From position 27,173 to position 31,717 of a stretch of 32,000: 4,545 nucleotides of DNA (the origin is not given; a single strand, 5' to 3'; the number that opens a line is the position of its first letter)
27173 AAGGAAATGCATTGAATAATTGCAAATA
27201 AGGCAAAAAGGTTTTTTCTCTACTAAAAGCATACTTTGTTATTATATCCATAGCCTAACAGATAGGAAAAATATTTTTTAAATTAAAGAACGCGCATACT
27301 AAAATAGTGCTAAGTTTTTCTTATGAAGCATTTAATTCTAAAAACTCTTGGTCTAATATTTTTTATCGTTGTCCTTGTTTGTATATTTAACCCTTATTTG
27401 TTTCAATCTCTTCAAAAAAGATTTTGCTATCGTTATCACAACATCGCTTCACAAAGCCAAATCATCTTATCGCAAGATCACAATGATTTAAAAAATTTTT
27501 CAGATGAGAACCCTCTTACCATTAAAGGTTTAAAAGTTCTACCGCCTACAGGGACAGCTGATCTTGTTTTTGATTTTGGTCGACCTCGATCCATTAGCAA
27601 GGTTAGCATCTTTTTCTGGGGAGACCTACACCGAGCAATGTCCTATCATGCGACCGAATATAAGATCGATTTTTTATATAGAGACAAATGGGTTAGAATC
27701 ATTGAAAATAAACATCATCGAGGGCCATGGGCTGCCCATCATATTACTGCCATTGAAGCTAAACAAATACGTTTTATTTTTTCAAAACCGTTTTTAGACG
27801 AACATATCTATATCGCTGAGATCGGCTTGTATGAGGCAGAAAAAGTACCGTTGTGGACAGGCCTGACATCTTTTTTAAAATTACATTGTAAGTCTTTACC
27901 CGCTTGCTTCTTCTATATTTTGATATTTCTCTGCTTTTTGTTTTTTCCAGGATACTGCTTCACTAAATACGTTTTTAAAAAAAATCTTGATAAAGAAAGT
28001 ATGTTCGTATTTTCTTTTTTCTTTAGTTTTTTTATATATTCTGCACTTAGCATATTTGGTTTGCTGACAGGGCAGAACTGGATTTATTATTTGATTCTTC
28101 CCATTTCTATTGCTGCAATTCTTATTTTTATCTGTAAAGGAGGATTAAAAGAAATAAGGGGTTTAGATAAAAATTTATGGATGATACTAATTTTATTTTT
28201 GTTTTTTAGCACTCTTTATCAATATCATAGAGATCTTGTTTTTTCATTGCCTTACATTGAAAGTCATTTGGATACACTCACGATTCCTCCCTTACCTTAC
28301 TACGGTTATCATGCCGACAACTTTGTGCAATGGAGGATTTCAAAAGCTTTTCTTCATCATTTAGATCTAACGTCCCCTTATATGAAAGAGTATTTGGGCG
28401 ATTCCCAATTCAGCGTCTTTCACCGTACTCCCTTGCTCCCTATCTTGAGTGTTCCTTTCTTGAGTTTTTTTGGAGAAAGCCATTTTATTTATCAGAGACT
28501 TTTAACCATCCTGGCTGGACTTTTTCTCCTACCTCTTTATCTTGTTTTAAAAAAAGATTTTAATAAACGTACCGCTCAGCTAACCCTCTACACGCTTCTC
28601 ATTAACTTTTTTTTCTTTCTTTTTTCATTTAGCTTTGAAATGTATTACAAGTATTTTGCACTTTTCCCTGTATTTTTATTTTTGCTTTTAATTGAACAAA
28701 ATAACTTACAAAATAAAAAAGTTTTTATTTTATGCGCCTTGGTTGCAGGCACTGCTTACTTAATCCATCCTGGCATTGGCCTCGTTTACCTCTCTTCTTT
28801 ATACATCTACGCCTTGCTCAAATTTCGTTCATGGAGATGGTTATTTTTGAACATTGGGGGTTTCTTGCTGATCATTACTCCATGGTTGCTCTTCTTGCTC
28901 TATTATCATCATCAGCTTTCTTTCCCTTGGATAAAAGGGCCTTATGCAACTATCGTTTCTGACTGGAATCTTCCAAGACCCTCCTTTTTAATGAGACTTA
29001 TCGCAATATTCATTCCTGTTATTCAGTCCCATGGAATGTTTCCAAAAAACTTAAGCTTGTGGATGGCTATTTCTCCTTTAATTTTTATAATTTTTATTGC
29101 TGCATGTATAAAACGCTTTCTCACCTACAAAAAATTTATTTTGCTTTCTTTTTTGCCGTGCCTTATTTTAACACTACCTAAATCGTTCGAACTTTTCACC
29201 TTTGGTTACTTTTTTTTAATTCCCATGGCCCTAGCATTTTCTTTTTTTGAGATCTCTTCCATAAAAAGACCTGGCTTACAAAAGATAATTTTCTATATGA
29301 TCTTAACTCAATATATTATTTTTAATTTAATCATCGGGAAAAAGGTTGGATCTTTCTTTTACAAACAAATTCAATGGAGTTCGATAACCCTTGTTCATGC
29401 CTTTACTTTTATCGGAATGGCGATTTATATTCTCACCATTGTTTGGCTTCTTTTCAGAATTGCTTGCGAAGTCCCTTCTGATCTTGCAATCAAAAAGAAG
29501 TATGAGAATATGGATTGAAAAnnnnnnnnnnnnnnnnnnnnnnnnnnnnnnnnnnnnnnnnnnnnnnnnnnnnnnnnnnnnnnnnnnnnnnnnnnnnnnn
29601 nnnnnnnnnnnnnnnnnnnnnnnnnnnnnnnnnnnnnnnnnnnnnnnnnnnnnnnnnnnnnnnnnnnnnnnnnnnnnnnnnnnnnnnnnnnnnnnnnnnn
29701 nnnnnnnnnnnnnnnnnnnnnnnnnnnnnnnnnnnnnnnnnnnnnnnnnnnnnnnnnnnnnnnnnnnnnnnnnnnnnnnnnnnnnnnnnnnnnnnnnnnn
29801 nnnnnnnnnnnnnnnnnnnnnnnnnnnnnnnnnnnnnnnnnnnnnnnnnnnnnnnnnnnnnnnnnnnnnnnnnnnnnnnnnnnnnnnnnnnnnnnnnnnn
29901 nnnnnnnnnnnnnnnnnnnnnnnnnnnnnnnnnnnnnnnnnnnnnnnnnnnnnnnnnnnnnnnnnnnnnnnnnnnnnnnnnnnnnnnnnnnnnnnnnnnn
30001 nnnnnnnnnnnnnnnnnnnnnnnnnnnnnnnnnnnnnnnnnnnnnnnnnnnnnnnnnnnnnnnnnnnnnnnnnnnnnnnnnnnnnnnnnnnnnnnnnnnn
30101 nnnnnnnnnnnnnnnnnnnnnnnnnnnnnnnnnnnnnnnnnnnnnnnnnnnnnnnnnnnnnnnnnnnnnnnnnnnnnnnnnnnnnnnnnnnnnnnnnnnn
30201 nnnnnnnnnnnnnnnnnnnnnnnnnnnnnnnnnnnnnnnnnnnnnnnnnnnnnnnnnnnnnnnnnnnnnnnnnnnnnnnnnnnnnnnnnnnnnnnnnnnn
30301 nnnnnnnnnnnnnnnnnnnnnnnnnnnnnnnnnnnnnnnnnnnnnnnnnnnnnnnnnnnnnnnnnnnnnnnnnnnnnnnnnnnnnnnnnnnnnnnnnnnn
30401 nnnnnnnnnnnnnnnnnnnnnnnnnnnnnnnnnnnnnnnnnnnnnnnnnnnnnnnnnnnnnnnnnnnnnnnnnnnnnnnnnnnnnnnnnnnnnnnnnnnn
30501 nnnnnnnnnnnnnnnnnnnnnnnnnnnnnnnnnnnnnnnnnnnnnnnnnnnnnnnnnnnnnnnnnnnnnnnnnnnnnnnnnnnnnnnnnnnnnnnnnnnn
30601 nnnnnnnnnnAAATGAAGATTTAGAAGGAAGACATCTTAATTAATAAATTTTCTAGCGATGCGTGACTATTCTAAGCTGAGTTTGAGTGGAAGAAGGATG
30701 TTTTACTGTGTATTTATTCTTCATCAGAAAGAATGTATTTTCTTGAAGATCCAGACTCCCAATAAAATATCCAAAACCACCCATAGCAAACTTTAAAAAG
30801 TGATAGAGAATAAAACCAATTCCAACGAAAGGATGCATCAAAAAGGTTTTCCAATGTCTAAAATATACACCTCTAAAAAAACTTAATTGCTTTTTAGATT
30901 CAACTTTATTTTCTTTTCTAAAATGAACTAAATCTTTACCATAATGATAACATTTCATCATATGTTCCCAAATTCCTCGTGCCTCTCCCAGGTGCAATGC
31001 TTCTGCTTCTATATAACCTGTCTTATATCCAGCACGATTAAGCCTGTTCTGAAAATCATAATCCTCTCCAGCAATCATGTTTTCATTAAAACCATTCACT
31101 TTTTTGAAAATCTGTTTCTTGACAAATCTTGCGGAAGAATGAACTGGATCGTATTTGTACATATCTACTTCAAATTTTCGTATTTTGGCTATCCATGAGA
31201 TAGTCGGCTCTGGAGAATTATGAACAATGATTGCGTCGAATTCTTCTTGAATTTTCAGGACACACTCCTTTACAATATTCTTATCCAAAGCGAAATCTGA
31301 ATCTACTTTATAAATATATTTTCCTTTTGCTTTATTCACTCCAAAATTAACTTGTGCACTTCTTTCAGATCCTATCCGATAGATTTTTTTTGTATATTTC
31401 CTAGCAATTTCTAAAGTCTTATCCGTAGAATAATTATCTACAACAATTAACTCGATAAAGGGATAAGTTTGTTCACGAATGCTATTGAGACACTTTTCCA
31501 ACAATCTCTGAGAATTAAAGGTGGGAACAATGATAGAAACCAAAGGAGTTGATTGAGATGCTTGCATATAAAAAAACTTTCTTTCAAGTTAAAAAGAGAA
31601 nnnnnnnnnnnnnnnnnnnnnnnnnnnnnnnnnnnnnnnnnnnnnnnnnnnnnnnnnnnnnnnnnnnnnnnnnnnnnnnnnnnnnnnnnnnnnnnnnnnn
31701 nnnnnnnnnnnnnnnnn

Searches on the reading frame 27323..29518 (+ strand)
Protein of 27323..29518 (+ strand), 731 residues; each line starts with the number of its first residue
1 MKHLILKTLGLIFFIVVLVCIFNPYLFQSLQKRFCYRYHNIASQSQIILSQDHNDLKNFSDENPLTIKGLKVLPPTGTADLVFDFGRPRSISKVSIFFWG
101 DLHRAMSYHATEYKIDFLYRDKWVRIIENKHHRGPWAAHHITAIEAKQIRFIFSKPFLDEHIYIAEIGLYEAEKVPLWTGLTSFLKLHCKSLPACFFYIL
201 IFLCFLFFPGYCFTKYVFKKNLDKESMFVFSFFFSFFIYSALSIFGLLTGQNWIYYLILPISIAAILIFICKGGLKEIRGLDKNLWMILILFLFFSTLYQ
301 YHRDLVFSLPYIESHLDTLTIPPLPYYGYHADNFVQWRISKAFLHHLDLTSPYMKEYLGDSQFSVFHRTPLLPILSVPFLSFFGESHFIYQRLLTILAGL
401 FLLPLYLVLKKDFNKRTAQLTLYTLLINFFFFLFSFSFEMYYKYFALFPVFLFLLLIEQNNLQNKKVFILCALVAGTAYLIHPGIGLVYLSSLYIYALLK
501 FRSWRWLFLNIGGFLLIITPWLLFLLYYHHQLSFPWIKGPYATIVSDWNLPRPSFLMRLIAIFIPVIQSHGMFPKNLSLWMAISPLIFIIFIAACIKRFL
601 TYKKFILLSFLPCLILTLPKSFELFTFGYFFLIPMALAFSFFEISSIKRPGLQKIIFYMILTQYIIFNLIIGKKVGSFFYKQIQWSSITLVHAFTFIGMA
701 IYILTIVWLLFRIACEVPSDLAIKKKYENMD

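Call 7: search_protein_families(library=pfam, proteins=[window:27323-29518:+], max_evalue=1)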
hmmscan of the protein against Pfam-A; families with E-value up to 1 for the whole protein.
window:27323-29518:+ (731 aa): 3 families
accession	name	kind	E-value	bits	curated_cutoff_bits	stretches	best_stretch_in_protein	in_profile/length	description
PF11992.13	TgpA_N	-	2.4e-06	27.3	30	1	238-461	4-145/333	TgpA N-terminal domain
PF00754.31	F5_F8_type_C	-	0.008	16.7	28.2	1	79-155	35-114/127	F5/8 type C domain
PF22633.2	F5_F8_type_C_2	-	0.26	12.4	27.8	1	81-151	22-91/91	NedA-like, galactose-binding domain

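Call 8: search_protein_families(library=ncbifam, proteins=[window:27323-29518:+], max_evalue=1)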
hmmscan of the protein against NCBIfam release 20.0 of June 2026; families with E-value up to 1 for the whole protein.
window:27323-29518:+ (731 aa): 0 families

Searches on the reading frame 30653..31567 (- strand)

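Call 15: search_protein_families(library=pfam, proteins=[window:30653-31567:-], max_evalue=0.001)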
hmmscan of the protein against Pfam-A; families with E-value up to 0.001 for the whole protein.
window:30653-31567:- (304 aa): 5 families
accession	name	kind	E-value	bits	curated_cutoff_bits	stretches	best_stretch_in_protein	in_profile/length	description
PF00535.33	Glycos_transf_2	-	2.2e-25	89.9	23.3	1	11-116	1-113/168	Glycosyl transferase family 2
PF13641.12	Glyco_tranf_2_3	-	7e-10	39.7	27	1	10-102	3-107/230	Glycosyltransferase like family 2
PF10111.15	Glyco_tranf_2_2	-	4.7e-08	33.3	27.3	1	11-116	1-121/276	Glycosyltransferase like family 2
PF13632.12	Glyco_trans_2_3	-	6.6e-06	26.5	27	1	89-212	6-142/198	Glycosyl transferase family group 2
PF02709.20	Glyco_transf_7C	-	0.0001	22.3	23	1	148-186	25-65/78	N-terminal domain of galactosyltransferase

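Call 50: search_protein_families(library=ncbifam, proteins=[window:30653-31567:-], max_evalue=0.00001)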
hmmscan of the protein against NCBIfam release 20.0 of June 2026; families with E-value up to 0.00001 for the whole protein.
window:30653-31567:- (304 aa): 19 families
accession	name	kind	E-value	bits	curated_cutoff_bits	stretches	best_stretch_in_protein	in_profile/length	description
TIGR04283.1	glyco_like_mftF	equivalog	7.3e-25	87.8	182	1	10-186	1-178/221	TIGR04283 family arsenosugar biosynthesis glycosyltransferase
TIGR03111.1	glyc2_xrt_Gpos1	hypoth_equivalog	2.3e-17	62.9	363.95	1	3-109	44-159/439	TIGR03111 family XrtG-associated glycosyltransferase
NF007482.0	PRK10073.1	equivalog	2.5e-16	59.6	423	1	5-101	3-105/334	glycosyltransferase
NF041875.1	EPS_EpsD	equivalog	4.6e-16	59.1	370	1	10-226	1-240/325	exopolysaccharide biosynthesis glycosyltransferase EpsD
NF047683.1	TeichurnBiosyTuaG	equivalog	3.4e-15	56.4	400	1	5-97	3-102/252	teichuronic acid biosynthesis protein TuaG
TIGR03965.1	mycofact_glyco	equivalog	3.9e-15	55.7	280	1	4-93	70-166/467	mycofactocin biosynthesis glycosyltransferase MftF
TIGR03937.1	PgaC_IcaA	equivalog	3.4e-14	52.6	422.3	1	4-109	41-153/407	poly-beta-1,6-N-acetyl-D-glucosamine synthase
NF050050.1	ProtGlycPglI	equivalog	3.5e-13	49.6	500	1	8-114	2-116/306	GalNAc(5)-diNAcBac-PP-undecaprenol beta-1,3-glucosyltransferase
NF053739.1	GlytfEpsEBac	equivalog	6.5e-13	48.3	450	1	8-192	1-200/265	glycosyltransferase EpsE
NF038299.1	EPS_HpsN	equivalog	4.2e-10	39.1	425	1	8-109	1-109/317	hormogonium polysaccharide biosynthesis glycosyltransferase HpsN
TIGR04242.1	nodulat_NodC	equivalog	2.1e-09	36.9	550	1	3-108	43-158/395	chitooligosaccharide synthase NodC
NF045692.1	OglycostaseCruG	equivalog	3.4e-09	36.1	600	1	8-64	41-97/386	2'-O-glycosyltransferase CruG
TIGR03469.1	HpnB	hypoth_equivalog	1.8e-08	33.9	379.25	1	3-62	39-99/386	hopene-associated glycosyltransferase HpnB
NF038302.1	EPS_HpsE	equivalog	1.9e-07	30.4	300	1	11-101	4-106/307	hormogonium polysaccharide biosynthesis glycosyltransferase HpsE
TIGR04017.1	WcaA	equivalog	5e-07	29.6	495.75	1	6-93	3-97/279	colanic acid biosynthesis glycosyltransferase WcaA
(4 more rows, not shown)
